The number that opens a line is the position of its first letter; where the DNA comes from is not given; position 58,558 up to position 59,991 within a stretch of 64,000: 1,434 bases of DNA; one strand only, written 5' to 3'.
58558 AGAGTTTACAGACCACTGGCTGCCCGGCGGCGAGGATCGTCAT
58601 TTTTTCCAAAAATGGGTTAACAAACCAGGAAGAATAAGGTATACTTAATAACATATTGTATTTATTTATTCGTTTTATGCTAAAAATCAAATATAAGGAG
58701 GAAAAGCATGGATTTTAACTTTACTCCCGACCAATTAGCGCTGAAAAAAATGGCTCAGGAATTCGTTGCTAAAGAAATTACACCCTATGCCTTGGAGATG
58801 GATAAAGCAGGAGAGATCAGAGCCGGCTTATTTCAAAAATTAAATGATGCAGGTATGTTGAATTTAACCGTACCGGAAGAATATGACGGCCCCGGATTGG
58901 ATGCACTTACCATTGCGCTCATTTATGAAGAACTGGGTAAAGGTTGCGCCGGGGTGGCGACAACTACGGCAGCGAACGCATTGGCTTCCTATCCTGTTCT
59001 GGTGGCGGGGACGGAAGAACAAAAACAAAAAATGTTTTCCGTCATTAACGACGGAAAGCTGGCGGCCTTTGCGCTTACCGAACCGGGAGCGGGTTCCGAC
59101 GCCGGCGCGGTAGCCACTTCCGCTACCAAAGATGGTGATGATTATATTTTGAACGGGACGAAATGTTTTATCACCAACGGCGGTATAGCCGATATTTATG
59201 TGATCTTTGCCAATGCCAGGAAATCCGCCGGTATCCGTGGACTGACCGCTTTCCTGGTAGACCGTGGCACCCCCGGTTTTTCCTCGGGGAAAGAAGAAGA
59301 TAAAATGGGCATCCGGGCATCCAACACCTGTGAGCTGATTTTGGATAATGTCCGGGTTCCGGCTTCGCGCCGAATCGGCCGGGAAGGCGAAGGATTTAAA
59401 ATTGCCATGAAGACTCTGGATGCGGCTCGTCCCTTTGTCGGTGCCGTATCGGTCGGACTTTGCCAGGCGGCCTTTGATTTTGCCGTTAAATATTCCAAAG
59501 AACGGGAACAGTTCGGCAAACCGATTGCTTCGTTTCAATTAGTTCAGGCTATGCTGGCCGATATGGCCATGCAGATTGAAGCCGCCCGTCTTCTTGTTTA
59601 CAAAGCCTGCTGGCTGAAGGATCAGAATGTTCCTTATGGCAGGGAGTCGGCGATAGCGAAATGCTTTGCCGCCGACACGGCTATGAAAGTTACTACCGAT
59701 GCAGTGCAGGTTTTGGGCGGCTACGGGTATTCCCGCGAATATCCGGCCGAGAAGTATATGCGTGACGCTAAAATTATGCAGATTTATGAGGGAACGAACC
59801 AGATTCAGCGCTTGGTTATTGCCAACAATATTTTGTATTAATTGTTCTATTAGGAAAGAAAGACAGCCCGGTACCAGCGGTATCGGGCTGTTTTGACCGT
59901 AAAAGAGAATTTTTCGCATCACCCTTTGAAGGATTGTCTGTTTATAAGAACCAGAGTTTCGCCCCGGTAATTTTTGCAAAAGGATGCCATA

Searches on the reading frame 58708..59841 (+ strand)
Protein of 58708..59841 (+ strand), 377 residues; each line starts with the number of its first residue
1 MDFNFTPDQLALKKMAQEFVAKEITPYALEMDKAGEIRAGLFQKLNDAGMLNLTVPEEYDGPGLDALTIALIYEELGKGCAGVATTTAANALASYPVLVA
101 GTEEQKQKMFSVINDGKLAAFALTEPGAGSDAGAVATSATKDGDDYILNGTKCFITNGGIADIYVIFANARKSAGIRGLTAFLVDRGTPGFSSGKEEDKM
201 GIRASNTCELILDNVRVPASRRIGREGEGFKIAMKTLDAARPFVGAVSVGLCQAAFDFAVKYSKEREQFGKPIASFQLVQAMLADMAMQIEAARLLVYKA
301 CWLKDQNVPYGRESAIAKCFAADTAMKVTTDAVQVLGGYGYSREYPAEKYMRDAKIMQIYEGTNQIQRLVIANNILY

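Call 7: find_encoding_contigs(protein=window:58708-59841:+, flank=10000, max_places=10)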
Protein window:58708-59841:+ (377 aa): 1 contig read that carries it; 1 place shown.
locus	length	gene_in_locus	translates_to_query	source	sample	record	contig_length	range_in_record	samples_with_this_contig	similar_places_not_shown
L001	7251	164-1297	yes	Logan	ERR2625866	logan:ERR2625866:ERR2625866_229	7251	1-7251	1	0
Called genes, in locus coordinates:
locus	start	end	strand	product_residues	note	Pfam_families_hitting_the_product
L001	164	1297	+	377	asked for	PF02771:Acyl-CoA_dh_N, PF02770:Acyl-CoA_dh_M, PF00441:Acyl-CoA_dh_1, PF08028:Acyl-CoA_dh_2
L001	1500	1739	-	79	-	-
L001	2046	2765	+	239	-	PF00557:Peptidase_M24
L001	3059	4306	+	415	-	PF01743:PolyA_pol, PF12627:PolyA_pol_RNAbd, PF01966:HD (weak)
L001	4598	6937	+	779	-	PF00330:Aconitase, PF00694:Aconitase_C (weak)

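Call 8: search_protein_families(library=pfam, proteins=[window:58708-59841:+])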
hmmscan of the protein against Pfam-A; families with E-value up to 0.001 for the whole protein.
window:58708-59841:+ (377 aa): 5 families
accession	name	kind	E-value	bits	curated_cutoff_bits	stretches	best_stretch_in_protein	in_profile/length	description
PF00441.29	Acyl-CoA_dh_1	-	5.9e-53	179.5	22.4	1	227-375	1-149/150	Acyl-CoA dehydrogenase, C-terminal domain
PF02771.21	Acyl-CoA_dh_N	-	4e-29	101.7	22.9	1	6-113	1-109/113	Acyl-CoA dehydrogenase, N-terminal domain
PF02770.24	Acyl-CoA_dh_M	-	8.5e-29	100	33.3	1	120-215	1-97/97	Acyl-CoA dehydrogenase, middle domain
PF08028.16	Acyl-CoA_dh_2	-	3.1e-22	79.7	22.7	1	244-364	3-133/134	Acyl-CoA dehydrogenase, C-terminal domain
PF22924.1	ACOX_C_alpha1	-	4.6e-05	23.7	27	0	313-370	106-163/169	Acyl-CoA oxidase, C-alpha1 domain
